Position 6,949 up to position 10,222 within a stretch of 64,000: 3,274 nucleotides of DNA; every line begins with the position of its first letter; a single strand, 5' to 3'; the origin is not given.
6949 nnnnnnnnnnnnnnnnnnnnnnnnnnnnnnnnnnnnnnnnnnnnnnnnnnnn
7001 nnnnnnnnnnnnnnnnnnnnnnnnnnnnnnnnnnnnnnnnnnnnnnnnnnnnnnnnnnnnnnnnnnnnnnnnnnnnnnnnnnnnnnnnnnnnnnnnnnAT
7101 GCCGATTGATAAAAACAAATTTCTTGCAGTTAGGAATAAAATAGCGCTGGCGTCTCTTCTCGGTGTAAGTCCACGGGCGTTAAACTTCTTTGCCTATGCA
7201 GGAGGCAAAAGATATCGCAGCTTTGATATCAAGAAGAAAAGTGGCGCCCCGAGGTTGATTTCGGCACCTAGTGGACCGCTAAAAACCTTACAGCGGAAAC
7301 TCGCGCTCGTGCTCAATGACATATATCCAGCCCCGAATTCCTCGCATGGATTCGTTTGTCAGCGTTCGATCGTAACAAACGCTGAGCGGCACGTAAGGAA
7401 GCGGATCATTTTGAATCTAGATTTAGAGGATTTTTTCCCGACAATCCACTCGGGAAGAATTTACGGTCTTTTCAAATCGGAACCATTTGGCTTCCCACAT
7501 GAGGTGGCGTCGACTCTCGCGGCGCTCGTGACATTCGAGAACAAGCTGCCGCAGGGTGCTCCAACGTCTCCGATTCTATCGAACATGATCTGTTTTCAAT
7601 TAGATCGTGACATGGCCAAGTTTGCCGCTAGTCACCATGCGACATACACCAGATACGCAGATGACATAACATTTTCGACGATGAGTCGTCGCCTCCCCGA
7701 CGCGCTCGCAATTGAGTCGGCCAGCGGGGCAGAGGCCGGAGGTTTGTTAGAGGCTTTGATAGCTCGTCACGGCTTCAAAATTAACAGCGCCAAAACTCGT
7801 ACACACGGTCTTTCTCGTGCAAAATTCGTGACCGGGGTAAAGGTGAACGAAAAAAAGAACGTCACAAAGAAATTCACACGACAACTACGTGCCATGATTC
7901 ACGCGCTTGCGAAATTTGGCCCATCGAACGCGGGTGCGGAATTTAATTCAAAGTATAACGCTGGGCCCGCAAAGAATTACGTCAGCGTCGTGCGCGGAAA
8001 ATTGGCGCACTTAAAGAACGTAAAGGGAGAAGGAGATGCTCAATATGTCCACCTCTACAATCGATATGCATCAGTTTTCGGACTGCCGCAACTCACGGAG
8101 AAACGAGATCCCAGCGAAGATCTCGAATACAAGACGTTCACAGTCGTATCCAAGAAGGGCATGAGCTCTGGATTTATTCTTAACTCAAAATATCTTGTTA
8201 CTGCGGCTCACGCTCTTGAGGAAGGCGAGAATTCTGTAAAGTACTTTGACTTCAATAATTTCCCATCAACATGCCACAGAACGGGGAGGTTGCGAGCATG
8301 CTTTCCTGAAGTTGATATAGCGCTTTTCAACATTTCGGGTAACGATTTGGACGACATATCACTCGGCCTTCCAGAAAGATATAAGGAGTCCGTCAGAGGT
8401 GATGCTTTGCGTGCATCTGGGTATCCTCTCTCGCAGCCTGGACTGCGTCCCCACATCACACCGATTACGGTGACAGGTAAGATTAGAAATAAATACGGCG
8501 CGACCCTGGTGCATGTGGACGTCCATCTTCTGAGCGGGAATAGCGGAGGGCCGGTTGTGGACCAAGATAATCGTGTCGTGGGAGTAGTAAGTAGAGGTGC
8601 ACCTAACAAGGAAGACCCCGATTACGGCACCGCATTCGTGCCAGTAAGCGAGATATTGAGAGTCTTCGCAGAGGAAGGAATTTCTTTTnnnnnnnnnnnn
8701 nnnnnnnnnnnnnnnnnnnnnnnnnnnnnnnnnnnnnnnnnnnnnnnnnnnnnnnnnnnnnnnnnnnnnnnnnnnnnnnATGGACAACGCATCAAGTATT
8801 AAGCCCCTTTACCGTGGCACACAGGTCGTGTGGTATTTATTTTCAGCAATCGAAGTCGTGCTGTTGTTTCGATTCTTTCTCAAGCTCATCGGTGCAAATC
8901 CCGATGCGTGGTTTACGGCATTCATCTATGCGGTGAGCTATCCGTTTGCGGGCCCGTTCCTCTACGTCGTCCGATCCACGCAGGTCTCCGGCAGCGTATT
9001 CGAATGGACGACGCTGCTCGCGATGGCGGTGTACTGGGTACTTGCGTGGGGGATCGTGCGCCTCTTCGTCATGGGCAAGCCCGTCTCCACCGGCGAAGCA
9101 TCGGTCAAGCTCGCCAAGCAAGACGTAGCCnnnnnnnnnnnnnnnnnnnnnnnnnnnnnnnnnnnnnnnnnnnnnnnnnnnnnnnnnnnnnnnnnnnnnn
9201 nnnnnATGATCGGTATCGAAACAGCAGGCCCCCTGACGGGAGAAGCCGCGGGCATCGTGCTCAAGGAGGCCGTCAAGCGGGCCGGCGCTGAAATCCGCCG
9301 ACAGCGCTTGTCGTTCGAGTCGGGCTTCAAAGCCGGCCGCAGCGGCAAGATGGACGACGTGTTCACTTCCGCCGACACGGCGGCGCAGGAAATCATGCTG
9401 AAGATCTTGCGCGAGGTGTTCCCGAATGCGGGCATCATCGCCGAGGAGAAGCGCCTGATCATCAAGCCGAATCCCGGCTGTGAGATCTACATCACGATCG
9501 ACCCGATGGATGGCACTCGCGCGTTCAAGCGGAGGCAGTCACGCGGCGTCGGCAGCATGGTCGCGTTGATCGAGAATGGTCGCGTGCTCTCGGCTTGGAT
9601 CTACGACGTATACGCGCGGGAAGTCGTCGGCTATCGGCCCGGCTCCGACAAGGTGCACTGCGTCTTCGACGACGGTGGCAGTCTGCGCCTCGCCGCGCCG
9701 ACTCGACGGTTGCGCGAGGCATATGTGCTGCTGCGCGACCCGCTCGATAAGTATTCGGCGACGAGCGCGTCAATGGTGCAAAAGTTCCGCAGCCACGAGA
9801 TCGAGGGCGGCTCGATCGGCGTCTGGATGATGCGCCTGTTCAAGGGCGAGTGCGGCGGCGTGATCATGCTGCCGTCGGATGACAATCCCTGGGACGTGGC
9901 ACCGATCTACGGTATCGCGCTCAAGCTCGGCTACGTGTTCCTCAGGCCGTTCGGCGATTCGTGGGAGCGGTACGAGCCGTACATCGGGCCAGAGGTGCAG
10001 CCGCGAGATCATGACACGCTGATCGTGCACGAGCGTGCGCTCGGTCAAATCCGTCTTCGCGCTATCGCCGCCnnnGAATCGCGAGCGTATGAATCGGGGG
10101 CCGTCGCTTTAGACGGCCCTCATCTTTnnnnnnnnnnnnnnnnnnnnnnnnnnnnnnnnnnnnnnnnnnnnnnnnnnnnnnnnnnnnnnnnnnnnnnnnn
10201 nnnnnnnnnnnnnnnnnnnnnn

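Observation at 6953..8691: Retron-type reverse transcriptase fused to a trypsin-like serine protease, with a1/a2-bounded candidate msr/msd directly upstream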

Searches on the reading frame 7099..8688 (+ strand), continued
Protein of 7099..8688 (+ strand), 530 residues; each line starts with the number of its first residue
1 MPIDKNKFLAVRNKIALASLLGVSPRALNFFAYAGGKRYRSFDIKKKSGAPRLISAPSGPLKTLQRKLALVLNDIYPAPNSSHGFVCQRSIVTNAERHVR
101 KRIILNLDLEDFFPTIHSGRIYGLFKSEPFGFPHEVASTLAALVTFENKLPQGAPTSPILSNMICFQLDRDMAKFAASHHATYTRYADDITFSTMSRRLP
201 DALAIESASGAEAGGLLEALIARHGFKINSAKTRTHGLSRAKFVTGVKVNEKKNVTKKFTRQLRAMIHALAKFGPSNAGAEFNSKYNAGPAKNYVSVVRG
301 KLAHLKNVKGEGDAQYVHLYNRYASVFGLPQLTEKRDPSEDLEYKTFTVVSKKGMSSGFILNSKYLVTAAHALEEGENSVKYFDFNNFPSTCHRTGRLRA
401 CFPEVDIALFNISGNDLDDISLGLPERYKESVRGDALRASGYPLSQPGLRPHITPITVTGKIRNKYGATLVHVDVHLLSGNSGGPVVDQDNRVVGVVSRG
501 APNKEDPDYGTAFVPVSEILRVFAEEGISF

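Call 53: search_solved_structures(query=window:7099-8688:+, max_evalue=0.001)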
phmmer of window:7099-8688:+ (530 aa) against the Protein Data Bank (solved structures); distinct sequences matched with E-value up to 0.001: 36.
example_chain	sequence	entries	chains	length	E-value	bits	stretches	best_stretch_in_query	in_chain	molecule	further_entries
9lm3_A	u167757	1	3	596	1.4e-45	159.5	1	16-277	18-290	Retron Ec67 protein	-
9i2f_C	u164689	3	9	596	1.4e-45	159.5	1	16-277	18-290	Retron Ec67 protein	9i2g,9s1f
7v9u_A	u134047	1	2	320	7.2e-37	130.8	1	17-270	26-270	RNA-directed DNA polymerase from retron EC86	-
7v9x_A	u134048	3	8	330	7.9e-37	130.7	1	17-270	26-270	RNA-directed DNA polymerase from retron EC86 | Retron Ec86 reverse transcriptase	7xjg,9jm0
8qbk_A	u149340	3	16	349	9.4e-37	130.4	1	17-270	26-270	Retron Ec86 reverse transcriptase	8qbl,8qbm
36ht_A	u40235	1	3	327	5.6e-29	104.8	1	17-268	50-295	Retron-Kva2 Reverse Transcriptase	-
9vhe_A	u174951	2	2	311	2.5e-18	69.6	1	17-258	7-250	Retron Ec78 reverse transcriptase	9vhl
9l7p_E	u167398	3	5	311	4.3e-18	68.9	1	17-257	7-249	Retron St85 family RNA-directed DNA polymerase | Retron I-A Ec78 reverse transcriptase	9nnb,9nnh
9kjx_A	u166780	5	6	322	4.6e-18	68.8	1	17-258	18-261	RNA-directed DNA polymerase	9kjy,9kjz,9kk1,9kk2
9n69_E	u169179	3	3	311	1.2e-17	67.4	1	32-269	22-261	RNA-directed DNA polymerase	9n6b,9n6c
22et_A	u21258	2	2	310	5.2e-16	62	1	30-257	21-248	Retron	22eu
9e8z_H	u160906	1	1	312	1.3e-13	54.1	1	38-199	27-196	Retron Ec83 reverse transcriptase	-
7w21_A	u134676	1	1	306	3.7e-07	32.8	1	349-520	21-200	Probable serine protease HtrA1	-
7w4r_A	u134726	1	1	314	4e-07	32.7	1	349-520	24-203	Probable serine protease HtrA1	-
7w24_A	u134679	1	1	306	1.3e-06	31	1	349-520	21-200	Probable serine protease HtrA1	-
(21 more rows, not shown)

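Call 54: list_cluster_members(proteins=[P0001, P0002])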
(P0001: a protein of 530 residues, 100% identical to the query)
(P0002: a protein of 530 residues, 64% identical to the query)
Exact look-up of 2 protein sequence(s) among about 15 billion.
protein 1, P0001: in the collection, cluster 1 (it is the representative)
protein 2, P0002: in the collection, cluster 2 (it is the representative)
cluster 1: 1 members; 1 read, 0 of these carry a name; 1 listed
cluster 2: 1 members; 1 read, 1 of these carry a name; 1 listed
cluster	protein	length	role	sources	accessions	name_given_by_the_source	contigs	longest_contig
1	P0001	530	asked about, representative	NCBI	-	-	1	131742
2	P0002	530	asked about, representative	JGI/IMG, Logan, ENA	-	RNA-directed DNA polymerase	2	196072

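Call 71: predict_structure(alignment_id=A1)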
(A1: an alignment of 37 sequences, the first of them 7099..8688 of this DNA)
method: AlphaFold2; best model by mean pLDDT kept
length: 530 residues; sequences in the alignment: 37
mean_pLDDT: 91.3   pTM: 0.64
mean pLDDT of the five models: 91.3, 90.8, 90.5, 90.5, 89.4
residues with pLDDT >= 90: 397; 70-90: 120; 50-70: 13; < 50: 0
segments of 3 or more residues with pLDDT < 50: none
pLDDT, mean of each block of 10 residues (from residue 1): 91 97 95 83 84 91 95 94 92 94 96 95 97 98 95 96 97 97 97 95 90 96 97 90 93 90 94 92 78 87 92 91 91 78 93 94 94 94 87 91 93 85 84 91 84 94 90 91 94 92 76 91 83
secondary structure, 60 per line:
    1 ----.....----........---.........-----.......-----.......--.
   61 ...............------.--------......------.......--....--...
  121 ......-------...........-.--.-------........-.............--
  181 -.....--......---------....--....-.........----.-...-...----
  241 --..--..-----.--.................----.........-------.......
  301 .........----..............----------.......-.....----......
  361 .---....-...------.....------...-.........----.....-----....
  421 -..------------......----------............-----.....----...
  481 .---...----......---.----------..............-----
elements in order: H5-9 H14-21 H25-33 E39-45 E51-57 H60-75 H91-96 E103-109 H112-115 H118-126 H134-144 H157-164 H166-178 E182-186 E189-194 E204-207 E210-213 H215-223 E234-236 H257-273 H278-286 H294-309 H314-327 H338-344 E346-350 E355-361 E365-368 E379-383 E394-402 E407-411 H417-420 E436-441 E452-463 E469-473 E485-487 E492-497 E512-515 H516-525

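Call 75: fold_search(model_id=the predicted structure, library=pdb)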
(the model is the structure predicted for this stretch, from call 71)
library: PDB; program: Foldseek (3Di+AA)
matches with E <= 10: 1887; with E <= 0.001: 1015
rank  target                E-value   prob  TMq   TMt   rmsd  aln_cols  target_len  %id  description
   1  9lm3_A                5.0e-29  1.00  0.53  0.48   5.9       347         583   32  cryo-EM structure of retron Eco2 (released 2025-09-17)
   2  9i2f_C                1.8e-28  1.00  0.52  0.48   5.9       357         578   32  Cryo-EM structure of retron Eco2 (Ec67) (released 2026-02-04)
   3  9lm3_E                6.0e-28  1.00  0.53  0.48   5.8       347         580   32  cryo-EM structure of retron Eco2 (released 2025-09-17)
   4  9i2f_A                9.2e-28  1.00  0.53  0.48   5.8       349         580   32  Cryo-EM structure of retron Eco2 (Ec67) (released 2026-02-04)
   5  9s1f_A                4.0e-26  1.00  0.53  0.49   6.3       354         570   31  Cryo-EM structure of activated retron Eco2 (Ec67) (released 2026-02-18)
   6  7v9x_A                2.7e-21  1.00  0.48  0.78   4.5       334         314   29  Cryo-EM structure of E.coli retron-Ec86 in complex with its effector at 2.8 angstrom (released 2022-08-31)
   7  7v9u_A                1.6e-20  1.00  0.49  0.80   3.9       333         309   29  Cryo-EM structure of E.coli retron-Ec86 (RT-msDNA-RNA) at 3.2 angstrom (released 2022-08-31)
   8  9kjx_A                5.2e-19  1.00  0.47  0.78   4.0       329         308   22  Cryo-EM structure of the Retron-Eco7 complex (state 1) (released 2025-11-12)
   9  9nnb_B                8.2e-18  1.00  0.47  0.77   4.1       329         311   22  Cryo-EM structure of the Retron Ec78 complex, PtuA:PtuB:RT (4:2:1) (released 2025-10-08)
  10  9n69_E                1.1e-17  1.00  0.47  0.78   4.1       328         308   22  Structure of the retron IA complex with HNH nuclease in the "down" orientation (released 2025-04-23)
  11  9l7p_E                1.0e-16  1.00  0.43  0.71   4.6       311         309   23  Cryo-EM structure of retron Ec78 system complex (released 2025-12-10)
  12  9e8z_H                2.5e-15  1.00  0.46  0.77   4.5       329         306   21  4-component structure of retron Ec83 (released 2025-07-02)
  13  9vhe_A                2.6e-15  1.00  0.41  0.78   4.2       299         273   22  cryoEM structure of retron-Eco7 complex (released 2025-12-31)
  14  9lp9_A                2.8e-14  1.00  0.45  0.62   6.5       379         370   18  The cryo-EM structure of retron Eco8 in a standby state (released 2025-11-19)
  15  9p4k_E                4.2e-14  1.00  0.45  0.62   6.8       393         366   18  The structure of Retron Eco8-SSB complex (released 2025-11-12)
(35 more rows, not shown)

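Call 84: find_related_loci(query=A1, collection=viral_contigs, flank=3000)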
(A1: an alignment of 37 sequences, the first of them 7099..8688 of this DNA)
Query A1 (530 aa) in viral_contigs; peptide patterns used: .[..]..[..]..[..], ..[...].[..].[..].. (x = any residue, [..] = any of these).
600 stretches matched a pattern (row limit reached: there are more); 469 encode a relative of the query (tblastn E <= 1e-3); the best 80 are kept; 80 distinct loci.
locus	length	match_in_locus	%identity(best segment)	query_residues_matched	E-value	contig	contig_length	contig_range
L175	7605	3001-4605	34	7-520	2e-81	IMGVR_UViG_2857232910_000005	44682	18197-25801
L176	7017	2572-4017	34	16-504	2e-72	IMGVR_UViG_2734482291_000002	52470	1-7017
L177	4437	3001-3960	38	5-319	3e-66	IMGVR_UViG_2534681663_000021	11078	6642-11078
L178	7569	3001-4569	32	17-512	1e-65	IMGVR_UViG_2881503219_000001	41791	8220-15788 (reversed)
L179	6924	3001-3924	38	17-319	9e-64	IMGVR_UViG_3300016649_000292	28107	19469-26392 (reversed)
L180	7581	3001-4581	34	17-526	2e-83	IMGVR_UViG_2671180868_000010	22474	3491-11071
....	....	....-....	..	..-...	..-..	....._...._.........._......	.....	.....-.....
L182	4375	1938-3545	33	17-530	2e-62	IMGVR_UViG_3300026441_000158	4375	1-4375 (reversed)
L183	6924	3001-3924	37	17-319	2e-61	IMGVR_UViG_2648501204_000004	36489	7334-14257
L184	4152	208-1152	37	9-319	5e-61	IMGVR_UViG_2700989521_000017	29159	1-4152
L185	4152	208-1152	37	9-319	5e-61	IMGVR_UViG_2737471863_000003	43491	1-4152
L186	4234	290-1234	37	9-319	4e-61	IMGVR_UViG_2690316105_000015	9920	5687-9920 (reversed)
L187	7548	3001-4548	32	26-506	5e-59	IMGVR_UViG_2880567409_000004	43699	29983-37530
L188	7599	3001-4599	39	39-501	5e-59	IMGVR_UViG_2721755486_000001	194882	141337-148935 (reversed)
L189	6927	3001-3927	39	3-308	8e-58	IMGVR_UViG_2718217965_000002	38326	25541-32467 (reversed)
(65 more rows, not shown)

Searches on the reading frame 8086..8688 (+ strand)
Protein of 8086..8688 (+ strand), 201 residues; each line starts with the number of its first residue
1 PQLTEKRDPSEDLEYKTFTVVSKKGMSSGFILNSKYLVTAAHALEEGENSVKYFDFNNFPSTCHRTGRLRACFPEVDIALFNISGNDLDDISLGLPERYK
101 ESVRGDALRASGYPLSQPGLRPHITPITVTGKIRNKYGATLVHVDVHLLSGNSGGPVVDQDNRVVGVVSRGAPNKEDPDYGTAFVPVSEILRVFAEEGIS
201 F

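Call 62: search_protein_families(library=padloc, proteins=[window:8086-8688:+], max_evalue=0.01)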
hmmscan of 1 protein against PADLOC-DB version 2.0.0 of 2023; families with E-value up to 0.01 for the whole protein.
window:8086-8688:+ (201 aa): 5 families
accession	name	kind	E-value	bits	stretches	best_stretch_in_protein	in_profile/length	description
PDLC02960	RT-Protease_XI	-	1.3e-24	85.1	1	6-194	327-504/506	single gene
PDLC02959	RT-Protease_XI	-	3.7e-24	83.5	1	8-194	331-508/510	single gene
PDLC03855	LmuA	-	1.8e-10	38.7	1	23-170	15-172/425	-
PDLC00169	HamA1|HamA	-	0.00057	16.5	1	27-168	29-170/483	DUF1837 domain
PDLC02159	Avs1b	-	0.0039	12.5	1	16-120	9-112/1924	-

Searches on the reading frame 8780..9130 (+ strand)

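Call 79: search_protein_families(library=pfam, proteins=[window:8780-9130:+], max_evalue=0.01)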
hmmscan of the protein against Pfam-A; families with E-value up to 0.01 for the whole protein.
window:8780-9130:+ (117 aa): 1 family
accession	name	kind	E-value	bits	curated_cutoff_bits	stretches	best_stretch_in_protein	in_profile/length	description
PF02325.22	YGGT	-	0.00032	21.5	27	1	19-89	2-67/70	YGGT family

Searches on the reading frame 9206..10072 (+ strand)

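Call 79: search_protein_families(library=pfam, proteins=[window:9206-10072:+], max_evalue=0.01)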
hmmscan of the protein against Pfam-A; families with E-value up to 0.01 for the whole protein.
window:9206-10072:+ (289 aa): 2 families
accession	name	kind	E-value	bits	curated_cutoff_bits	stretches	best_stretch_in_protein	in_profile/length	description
PF00459.30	Inositol_P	-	1.3e-18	67.9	27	1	21-269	11-258/271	Inositol monophosphatase family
PF00316.25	FBPase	-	0.0045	17.1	34.8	0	19-106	28-116/191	Fructose-1-6-bisphosphatase, N-terminal domain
